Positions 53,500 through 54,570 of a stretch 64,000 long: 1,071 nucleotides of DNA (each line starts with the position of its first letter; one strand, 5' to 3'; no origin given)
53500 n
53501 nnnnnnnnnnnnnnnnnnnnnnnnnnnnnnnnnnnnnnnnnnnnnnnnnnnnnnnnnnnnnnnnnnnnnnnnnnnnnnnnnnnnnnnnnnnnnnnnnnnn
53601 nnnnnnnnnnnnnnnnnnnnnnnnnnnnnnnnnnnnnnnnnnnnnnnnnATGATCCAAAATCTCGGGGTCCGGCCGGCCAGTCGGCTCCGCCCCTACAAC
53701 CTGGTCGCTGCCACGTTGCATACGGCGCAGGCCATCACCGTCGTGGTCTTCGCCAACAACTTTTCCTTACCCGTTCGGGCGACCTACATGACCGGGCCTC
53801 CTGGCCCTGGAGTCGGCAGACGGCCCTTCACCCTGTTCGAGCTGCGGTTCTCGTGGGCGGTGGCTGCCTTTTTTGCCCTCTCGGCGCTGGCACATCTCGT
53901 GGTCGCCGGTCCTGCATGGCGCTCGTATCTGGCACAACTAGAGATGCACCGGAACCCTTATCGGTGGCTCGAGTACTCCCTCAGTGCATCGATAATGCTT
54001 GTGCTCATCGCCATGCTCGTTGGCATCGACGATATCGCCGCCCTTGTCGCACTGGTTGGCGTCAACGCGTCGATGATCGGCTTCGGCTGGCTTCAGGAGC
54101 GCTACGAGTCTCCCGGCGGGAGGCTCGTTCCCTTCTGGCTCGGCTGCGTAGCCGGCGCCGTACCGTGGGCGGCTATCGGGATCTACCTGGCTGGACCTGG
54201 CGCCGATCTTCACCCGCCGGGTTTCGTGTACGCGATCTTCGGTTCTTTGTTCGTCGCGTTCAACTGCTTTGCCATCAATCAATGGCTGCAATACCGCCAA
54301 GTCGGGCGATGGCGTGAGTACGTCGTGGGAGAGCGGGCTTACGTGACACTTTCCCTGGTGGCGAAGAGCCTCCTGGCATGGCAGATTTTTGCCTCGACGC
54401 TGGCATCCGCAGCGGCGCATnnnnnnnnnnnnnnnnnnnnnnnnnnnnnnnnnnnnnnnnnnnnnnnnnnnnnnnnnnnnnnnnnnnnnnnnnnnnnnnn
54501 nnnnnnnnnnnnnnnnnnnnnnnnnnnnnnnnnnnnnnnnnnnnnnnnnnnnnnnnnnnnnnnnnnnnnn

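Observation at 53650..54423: Full-length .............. gene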

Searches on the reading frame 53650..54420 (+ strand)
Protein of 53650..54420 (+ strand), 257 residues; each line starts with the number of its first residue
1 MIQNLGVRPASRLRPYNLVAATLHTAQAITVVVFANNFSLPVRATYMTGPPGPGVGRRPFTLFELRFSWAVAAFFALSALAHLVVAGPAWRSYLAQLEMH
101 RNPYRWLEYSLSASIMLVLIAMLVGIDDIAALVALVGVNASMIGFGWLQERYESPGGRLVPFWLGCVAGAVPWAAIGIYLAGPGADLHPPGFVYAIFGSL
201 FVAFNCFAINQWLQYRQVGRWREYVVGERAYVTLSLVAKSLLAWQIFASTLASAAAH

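Call 3: search_protein_families(library=pfam, proteins=[window:53650-54420:+], max_evalue=1)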
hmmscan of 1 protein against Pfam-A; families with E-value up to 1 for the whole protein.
window:53650-54420:+ (257 aa): 2 families
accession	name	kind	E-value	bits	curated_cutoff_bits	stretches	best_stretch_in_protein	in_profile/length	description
PF18761.7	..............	-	3.5e-94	315.1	26.7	1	13-251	1-242/242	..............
PF01036.24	Bac_rhodopsin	-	0.034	14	24.6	1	98-178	63-148/224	Bacteriorhodopsin-like protein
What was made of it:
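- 53650..54423 (+): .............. coding sequence (257 aa plus stop), 48C12-like subfamily 1. PF18761 E 3.5e-94 over the full profile (call 3).
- On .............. (Pfam PF18761 / NCBIfam NF038020 HeR): PF18761 scores 315 bits against 26.7, covering profile positions 1-242 of 242 (call 3).
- On Type-1 microbial rhodopsin (Pfam PF01036 Bac_rhodopsin): 14 bits against 24.6, E 0.034, partial match only (call 3).
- Closest known: Type-1 microbial rhodopsins. Different: The protein is below the family threshold (14 bits against 24.6, call 3).
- Checked: Pfam PF18761: E 3.5e-94, profile positions 1-242 of 242 (call 3). The claim that type-1 rhodopsin profiles miss the gene is also correct: PF01036 scores 14 bits against a cut-off of 24.6 (call 3).
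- Pfam PF18761 E 3.5e-94, covering profile positions 1-242 of 242 (call 3).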

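Call 4: search_solved_structures(query=window:53650-54420:+, max_evalue=1, show_alignments=3)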
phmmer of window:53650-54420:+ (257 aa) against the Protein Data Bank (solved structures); distinct sequences matched with E-value up to 1: 9.
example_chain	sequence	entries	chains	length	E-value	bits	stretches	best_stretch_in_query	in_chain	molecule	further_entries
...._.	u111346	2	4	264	4.1e-76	259.1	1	8-257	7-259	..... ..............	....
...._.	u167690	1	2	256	2.1e-75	256.8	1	8-252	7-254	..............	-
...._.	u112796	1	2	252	5e-75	255.5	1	9-251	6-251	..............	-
6is6_A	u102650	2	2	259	2.3e-52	181.2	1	12-252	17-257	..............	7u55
7clj_A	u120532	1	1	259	5.2e-52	180.1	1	12-252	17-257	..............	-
9vfc_A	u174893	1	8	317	3.3e-38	134.9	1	15-249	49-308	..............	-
2wu2_C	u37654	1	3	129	0.0086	18.8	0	164-215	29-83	SUCCINATE DEHYDROGENASE CYTOCHROME B556 SUBUNIT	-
1nek_C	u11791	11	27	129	0.014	18.1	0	164-216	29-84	Succinate dehydrogenase cytochrome b-556 subunit | Succinate dehydrogenase cytochrome b556 subunit | Succinate dehydrogenase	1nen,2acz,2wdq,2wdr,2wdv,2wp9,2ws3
5un0_1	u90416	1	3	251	0.67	12.6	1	140-190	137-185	proteasome assembly chaperone 2 (PAC2) homologue Rv2125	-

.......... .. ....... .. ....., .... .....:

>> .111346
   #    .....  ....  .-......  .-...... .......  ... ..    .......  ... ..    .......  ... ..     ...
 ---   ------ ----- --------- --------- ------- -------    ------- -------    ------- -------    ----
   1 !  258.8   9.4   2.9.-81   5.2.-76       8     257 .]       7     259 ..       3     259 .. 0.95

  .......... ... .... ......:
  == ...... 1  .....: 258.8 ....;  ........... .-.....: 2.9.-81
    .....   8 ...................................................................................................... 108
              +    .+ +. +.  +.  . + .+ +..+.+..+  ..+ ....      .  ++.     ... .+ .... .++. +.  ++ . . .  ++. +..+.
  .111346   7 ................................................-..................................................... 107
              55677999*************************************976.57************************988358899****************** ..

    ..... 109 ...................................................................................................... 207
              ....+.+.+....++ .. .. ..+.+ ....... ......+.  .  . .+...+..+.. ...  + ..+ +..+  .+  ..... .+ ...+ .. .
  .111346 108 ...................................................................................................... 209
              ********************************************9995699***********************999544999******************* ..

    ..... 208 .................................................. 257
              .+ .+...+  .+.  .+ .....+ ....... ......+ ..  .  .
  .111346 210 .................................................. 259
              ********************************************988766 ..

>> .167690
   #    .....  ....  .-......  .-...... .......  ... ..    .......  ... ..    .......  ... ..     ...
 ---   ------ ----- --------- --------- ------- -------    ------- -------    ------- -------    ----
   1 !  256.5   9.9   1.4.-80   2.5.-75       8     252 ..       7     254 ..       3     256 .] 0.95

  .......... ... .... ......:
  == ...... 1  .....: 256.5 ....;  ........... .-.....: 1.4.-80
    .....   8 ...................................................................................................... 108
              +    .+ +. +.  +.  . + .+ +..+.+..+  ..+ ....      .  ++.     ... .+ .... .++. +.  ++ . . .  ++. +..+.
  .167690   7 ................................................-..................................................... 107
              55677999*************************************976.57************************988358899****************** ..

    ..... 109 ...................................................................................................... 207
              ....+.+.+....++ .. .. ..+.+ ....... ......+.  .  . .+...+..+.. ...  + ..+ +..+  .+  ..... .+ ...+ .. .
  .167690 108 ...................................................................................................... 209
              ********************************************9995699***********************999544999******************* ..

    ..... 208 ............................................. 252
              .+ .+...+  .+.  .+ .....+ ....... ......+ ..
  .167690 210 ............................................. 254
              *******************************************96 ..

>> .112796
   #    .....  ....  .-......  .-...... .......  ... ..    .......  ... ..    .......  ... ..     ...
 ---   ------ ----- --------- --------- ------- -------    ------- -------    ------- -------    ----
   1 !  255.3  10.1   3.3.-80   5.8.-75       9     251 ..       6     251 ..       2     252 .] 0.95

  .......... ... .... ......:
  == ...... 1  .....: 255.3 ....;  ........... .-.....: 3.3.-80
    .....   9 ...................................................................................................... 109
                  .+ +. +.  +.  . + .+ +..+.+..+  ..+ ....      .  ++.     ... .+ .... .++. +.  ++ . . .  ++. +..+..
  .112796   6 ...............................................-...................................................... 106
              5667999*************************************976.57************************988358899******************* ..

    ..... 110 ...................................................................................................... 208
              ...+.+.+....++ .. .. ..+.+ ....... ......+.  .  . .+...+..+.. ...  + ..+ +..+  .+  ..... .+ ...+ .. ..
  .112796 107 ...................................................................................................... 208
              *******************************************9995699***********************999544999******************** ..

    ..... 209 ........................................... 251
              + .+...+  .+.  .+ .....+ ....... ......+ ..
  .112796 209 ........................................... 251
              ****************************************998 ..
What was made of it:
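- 53650..54423 (+): PDB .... E 4e-76 (call 4).
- Checked: PDB 48C12: E 4.1e-76 (call 4).
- PDB matches: 48C12 E 4e-76, the Thermoplasmatales archaeon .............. (6is6) E 2e-52 (call 4).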

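Call 5: search_protein_families(library=ncbifam, proteins=[window:53650-54420:+], max_evalue=1)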
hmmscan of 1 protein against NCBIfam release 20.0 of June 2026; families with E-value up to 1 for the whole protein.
window:53650-54420:+ (257 aa): 2 families
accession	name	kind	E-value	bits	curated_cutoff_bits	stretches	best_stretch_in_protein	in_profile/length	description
NF038020.1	HeR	equivalog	1.8e-91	306.1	100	1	13-251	1-244/244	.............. HeR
NF045710.1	GSU0071_fam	equivalog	0.032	14.3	99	1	90-137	52-101/138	GSU0071 family protein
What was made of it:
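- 53650..54423 (+): NF038020 scores 306 bits against a cut-off of 100 (call 5).
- On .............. (Pfam PF18761 / NCBIfam NF038020 HeR): NF038020 scores 306 bits against 100, covering 1-244 of 244 (call 5).
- Checked: NCBIfam NF038020: 306 bits against a cut-off of 100 (call 5).
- NCBIfam HeR equivalog: 306 bits against a cut-off of 100 (call 5).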

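Call 8: find_encoding_contigs(protein=window:53650-54420:+, flank=10000, max_places=6)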
Protein window:53650-54420:+ (257 aa): no gene with exactly this product is on record in the collection.

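Call 14: find_homologous_proteins(query=window:53650-54420:+, max_evalue=1e-10)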
Query window:53650-54420:+ (257 aa): 5041 proteins with E <= 1e-10 among 8000 candidates; the best 120 are listed.
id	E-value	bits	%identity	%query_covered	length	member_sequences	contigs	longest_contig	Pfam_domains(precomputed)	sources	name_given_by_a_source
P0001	1.7e-165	567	100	100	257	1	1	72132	PF18761.8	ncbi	-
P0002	8.4e-138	476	83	100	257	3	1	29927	PF18761.8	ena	-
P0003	2.5e-137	475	86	95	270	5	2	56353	PF18761.8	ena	-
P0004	1.0e-135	469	82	100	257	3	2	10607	PF18761.8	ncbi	-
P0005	2.4e-135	468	81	100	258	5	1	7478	PF18761.8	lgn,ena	-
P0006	9.2e-135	466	81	100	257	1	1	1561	PF18761.8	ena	-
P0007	1.8e-134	465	81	100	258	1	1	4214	PF18761.8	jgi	jgi:hypothetical protein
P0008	3.2e-134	464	83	98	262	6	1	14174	PF18761.8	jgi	-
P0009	3.3e-134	464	82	98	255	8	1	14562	PF18761.8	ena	-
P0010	5.3e-134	464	82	100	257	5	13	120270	PF18761.8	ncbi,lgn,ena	-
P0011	6.3e-134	463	82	100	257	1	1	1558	PF18761.8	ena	-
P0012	4.9e-133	460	80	100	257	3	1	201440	PF18761.8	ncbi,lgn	-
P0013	5.8e-133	460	85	96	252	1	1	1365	PF18761.8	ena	-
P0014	9.2e-132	456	83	96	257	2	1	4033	PF18761.8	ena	-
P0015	1.2e-131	456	82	100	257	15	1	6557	PF18761.8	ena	-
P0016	2.1e-131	455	82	97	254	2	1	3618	PF18761.8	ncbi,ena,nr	ncbi:MAG TPA: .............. HeR [Acidimicrobiales bacterium]|nr:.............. HeR [Acidimicrobiale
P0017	8.8e-131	453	81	94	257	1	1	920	PF18761.8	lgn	-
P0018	9.6e-131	453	79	100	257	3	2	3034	PF18761.8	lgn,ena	-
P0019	1.8e-130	452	82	96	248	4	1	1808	PF18761.8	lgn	-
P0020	3.5e-129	448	81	94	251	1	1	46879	PF18761.8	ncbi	-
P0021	7.9e-129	447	81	97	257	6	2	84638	PF18761.8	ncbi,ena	-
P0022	1.9e-128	445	80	95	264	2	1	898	PF18761.8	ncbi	-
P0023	5.1e-128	444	80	95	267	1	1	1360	PF18761.8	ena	-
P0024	1.9e-127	442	79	95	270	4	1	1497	PF18761.8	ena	-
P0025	9.4e-127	440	78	95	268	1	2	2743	PF18761.8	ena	-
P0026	1.1e-126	440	79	96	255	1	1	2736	PF18761.8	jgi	jgi:hypothetical protein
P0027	1.9e-126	439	79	95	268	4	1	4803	PF18761.8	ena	-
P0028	2.1e-126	439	79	96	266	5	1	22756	PF18761.8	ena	-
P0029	2.3e-126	439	81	96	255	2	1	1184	PF18761.8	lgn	-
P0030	2.9e-126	438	78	97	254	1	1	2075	PF18761.8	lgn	-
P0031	5.5e-126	437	79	95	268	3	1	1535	PF18761.8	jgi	jgi:hypothetical protein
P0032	1.0e-125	437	79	95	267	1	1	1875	PF18761.8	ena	-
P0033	1.6e-125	436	77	100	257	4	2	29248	PF18761.8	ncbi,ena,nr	ncbi:MAG: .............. HeR [Actinomycetota bacterium]|nr:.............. HeR [Actinomycetota bacter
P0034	1.8e-125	436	78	98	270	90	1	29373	PF18761.8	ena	-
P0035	2.3e-125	435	79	95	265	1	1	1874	PF18761.8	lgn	-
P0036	3.3e-125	435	75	100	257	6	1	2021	PF18761.8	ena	-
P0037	4.6e-125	434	77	97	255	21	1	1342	PF18761.8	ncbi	-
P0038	4.6e-125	434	77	95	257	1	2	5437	PF18761.8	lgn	-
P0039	4.8e-125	434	80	86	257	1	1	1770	PF18761.8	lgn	-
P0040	6.2e-125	434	78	97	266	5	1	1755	PF18761.8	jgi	-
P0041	7.1e-125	434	80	94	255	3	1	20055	PF18761.8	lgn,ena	-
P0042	1.0e-124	433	80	94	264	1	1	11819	PF18761.8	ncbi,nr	ncbi:MAG TPA: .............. HeR [Acidimicrobiales bacterium]|nr:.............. HeR [Acidimicrobiale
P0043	1.3e-124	433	79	97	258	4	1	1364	PF18761.8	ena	-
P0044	2.2e-124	432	77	96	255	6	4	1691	PF18761.8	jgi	jgi:hypothetical protein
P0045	2.9e-124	432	79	95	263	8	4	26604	PF18761.8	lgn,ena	-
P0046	3.0e-124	432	78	98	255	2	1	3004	PF18761.8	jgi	jgi:hypothetical protein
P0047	5.3e-124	431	79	96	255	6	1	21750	PF18761.8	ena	-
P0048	6.1e-124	431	77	96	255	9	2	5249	PF18761.8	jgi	jgi:hypothetical protein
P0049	7.1e-124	430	77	95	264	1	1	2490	PF18761.8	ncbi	-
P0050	7.3e-124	430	77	95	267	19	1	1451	PF18761.8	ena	-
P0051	8.6e-124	430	78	94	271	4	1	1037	PF18761.8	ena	-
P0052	8.9e-124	430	77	97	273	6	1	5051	PF18761.8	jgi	-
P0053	1.1e-123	430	78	98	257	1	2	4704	PF18761.8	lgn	-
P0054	1.4e-123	429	77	96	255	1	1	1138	PF18761.8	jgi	jgi:hypothetical protein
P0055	1.7e-123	429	77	96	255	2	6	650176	PF18761.8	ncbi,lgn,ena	-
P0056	2.1e-123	429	82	91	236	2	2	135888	PF18761.8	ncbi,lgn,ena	-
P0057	2.3e-123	429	77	96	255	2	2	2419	PF18761.8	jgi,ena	-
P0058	3.0e-123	428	79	95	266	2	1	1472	PF18761.8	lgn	-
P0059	3.6e-123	428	77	96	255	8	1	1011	PF18761.8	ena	-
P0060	7.0e-123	427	77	95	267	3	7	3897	PF18761.8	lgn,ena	-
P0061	1.9e-122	426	77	95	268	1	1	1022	PF18761.8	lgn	-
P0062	2.3e-122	425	75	96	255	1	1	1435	PF18761.8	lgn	-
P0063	2.6e-122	425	78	95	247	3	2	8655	PF18761.8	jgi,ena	jgi:hypothetical protein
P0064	3.0e-122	425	77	96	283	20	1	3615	PF18761.8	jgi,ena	-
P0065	3.0e-122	425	76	97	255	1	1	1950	PF18761.8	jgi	jgi:hypothetical protein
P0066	3.1e-122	425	76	97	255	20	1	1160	PF18761.8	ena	-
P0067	3.2e-122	425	77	96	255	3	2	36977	PF18761.8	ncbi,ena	-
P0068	3.3e-122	425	77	96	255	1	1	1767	PF18761.8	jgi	-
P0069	3.4e-122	425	75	98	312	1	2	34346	PF18761.8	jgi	jgi:hypothetical protein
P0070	6.0e-122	424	77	95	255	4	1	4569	PF18761.8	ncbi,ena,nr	ncbi:MAG TPA: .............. HeR [Acidothermaceae bacterium]|nr:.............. HeR [Acidothermaceae 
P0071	6.5e-122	424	78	95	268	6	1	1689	PF18761.8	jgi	jgi:hypothetical protein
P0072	7.3e-122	424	76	91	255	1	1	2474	PF18761.8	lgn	-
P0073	8.0e-122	424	76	96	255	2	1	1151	PF18761.8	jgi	-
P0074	1.0e-121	423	76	95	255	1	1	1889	PF18761.8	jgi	-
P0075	1.0e-121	423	77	94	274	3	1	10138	PF18761.8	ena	-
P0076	1.3e-121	423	77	95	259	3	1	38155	PF18761.8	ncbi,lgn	-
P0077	2.0e-121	422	77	95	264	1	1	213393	PF18761.8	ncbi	-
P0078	2.5e-121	422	76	96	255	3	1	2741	PF18761.8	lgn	-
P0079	2.8e-121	422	75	96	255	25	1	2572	PF18761.8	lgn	-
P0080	3.5e-121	422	76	96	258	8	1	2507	PF18761.8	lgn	-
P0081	4.5e-121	421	76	95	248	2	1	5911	PF18761.8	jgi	jgi:hypothetical protein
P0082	5.7e-121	421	73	97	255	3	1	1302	PF18761.8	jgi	jgi:hypothetical protein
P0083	6.2e-121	421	75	96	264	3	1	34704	PF18761.8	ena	-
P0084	6.2e-121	421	76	96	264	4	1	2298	PF18761.8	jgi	-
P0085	7.5e-121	421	77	96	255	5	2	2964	PF18761.8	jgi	-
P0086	9.6e-121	420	76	95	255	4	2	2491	PF18761.8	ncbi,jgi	jgi:hypothetical protein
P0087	1.1e-120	420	72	97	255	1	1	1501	PF18761.8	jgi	jgi:hypothetical protein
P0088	1.1e-120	420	77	94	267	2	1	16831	PF18761.8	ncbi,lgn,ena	-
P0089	1.3e-120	420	77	94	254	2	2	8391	PF18761.8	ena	-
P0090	1.3e-120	420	78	96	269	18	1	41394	PF18761.8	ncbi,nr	ncbi:MAG TPA: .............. HeR [Acidimicrobiales bacterium]|nr:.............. HeR [Acidimicrobiale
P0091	1.5e-120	420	74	96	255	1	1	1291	PF18761.8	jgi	jgi:hypothetical protein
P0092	1.7e-120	419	76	94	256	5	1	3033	PF18761.8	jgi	jgi:hypothetical protein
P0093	1.8e-120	419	74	96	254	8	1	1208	PF18761.8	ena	-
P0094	1.8e-120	419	74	97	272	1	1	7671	PF18761.8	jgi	-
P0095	1.8e-120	419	76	96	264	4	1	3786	PF18761.8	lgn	-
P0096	2.5e-120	419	75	94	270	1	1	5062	PF18761.8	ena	-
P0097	2.6e-120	419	76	96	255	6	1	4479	PF18761.8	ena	-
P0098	2.7e-120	419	74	98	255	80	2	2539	PF18761.8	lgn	-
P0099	2.9e-120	419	72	96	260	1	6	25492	PF18761.8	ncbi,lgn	-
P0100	4.6e-120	418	73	96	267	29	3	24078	PF18761.8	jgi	jgi:hypothetical protein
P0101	4.8e-120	418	74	97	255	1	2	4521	PF18761.8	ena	-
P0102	6.0e-120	418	75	96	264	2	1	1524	PF18761.8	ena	-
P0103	6.2e-120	418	73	92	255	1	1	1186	PF18761.8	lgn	-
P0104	6.6e-120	417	76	96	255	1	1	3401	PF18761.8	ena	-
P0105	8.6e-120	417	72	97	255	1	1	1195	PF18761.8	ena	-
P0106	8.6e-120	417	73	97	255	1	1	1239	PF18761.8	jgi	jgi:hypothetical protein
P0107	9.4e-120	417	76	96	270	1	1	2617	PF18761.8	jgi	jgi:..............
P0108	1.1e-119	417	75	98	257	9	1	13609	PF18761.8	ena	-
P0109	1.1e-119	417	74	96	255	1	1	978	PF18761.8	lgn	-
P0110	1.1e-119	417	76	95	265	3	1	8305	PF18761.8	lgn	-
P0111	1.2e-119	417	75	95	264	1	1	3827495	PF18761.8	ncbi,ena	-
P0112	1.2e-119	417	76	94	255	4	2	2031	PF18761.8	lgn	-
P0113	1.4e-119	416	72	97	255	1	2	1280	PF18761.8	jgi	-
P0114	1.9e-119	416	77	96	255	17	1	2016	PF18761.8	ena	-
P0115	2.1e-119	416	75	96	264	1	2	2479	PF18761.8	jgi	jgi:hypothetical protein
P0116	2.1e-119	416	73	96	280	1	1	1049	PF18761.8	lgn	-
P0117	2.6e-119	416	75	96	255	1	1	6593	PF18761.8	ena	-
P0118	3.7e-119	415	77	95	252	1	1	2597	PF18761.8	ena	-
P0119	3.9e-119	415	75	96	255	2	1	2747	PF18761.8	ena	-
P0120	4.0e-119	415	75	95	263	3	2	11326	PF18761.8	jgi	-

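Call 15: find_encoding_contigs(protein=P0001, flank=10000, max_places=3)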
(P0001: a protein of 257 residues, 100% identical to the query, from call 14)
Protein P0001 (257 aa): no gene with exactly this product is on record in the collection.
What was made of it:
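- Tried and rejected: Look-ups with the window protein and with P0001 found nothing on record (calls 8, 15).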

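Call 16: list_cluster_members(proteins=[P0001, P0004, P0010, P0012])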
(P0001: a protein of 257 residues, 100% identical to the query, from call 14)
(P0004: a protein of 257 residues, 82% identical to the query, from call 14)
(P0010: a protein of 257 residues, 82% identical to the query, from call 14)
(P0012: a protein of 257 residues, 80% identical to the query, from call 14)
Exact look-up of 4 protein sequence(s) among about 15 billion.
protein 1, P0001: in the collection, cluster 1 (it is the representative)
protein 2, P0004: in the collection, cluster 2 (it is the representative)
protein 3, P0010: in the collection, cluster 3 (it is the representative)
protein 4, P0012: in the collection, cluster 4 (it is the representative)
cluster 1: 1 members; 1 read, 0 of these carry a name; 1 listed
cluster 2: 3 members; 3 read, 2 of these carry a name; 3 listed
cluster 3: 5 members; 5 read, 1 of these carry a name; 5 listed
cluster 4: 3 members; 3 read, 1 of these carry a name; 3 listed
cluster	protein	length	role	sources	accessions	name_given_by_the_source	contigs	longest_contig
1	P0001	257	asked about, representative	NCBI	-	-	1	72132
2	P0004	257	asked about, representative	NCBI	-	-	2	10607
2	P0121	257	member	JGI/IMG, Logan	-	hypothetical protein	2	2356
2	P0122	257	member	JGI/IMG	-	hypothetical protein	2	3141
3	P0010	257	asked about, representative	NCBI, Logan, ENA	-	-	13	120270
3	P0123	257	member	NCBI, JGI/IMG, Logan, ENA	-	hypothetical protein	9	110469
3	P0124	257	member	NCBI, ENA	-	-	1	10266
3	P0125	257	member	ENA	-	-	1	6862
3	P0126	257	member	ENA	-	-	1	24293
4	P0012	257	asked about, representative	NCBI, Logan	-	-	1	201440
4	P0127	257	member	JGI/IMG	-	hypothetical protein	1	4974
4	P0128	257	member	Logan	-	-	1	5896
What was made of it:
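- Closest known: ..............s of uncultured Acidimicrobiaceae/Acidimicrobiales genomes. Different: One protein (P0001) is 100% identical to the window's and already in NCBI (calls 14, 16).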
